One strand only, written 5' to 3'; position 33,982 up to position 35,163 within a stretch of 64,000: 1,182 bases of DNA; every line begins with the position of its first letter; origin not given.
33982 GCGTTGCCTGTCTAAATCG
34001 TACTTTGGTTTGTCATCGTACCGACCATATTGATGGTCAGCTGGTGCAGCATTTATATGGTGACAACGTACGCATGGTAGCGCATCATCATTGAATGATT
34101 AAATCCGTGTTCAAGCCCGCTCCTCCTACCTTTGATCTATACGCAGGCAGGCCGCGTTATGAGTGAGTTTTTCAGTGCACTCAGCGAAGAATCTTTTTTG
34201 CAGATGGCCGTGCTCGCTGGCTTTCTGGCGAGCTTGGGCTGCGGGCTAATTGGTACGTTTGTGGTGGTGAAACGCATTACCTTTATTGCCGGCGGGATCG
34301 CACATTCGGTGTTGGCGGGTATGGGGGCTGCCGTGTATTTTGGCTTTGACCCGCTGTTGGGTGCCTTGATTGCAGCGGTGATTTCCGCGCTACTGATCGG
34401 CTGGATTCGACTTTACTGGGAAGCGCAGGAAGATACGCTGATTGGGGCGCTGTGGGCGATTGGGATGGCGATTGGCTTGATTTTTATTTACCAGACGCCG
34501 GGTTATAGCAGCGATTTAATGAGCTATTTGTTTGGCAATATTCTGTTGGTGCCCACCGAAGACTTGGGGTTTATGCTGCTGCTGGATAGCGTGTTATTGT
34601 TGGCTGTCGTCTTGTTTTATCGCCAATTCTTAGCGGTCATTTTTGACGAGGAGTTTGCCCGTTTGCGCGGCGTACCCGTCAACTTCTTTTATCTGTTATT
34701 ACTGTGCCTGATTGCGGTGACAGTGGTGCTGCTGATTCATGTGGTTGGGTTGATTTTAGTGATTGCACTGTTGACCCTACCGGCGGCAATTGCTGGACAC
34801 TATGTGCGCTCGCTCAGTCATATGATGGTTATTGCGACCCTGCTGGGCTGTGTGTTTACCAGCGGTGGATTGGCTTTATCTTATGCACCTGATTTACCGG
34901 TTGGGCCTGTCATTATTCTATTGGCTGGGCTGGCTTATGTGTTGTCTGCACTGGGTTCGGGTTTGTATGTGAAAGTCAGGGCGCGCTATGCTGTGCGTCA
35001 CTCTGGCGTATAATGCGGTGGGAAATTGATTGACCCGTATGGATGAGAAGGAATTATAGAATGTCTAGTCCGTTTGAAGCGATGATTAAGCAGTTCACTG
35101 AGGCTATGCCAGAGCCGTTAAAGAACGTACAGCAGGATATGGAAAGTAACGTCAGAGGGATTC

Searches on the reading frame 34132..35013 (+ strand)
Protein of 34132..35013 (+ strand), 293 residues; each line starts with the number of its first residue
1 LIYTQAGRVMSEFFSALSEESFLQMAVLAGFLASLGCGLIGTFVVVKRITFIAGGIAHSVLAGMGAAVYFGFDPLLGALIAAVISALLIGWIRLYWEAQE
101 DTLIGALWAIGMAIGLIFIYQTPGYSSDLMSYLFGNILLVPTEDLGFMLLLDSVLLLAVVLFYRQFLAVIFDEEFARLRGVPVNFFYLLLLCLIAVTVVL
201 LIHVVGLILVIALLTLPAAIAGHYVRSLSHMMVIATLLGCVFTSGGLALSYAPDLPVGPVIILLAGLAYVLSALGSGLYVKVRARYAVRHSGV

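Call 8: search_protein_families(library=ncbifam, proteins=[window:34132-35013:+])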
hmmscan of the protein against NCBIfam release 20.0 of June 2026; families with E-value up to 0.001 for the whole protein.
window:34132-35013:+ (293 aa): 4 families
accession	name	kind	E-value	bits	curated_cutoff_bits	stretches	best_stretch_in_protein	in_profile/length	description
NF040871.1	AztB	equivalog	4.7e-52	177.2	280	1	19-265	8-254/254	zinc ABC transporter permease AztB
TIGR03770.1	anch_rpt_perm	equivalog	1.3e-46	159.5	296.8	1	11-273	3-267/270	anchored repeat-type ABC transporter permease subunit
NF040927.1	ABC_perm_SloB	subfamily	2.8e-38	132.2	460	1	12-273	1-261/271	metal ABC transporter permease subunit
NF007089.0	PRK09543.1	equivalog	3.4e-30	105.5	284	1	26-273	8-255/261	zinc ABC transporter permease subunit ZnuB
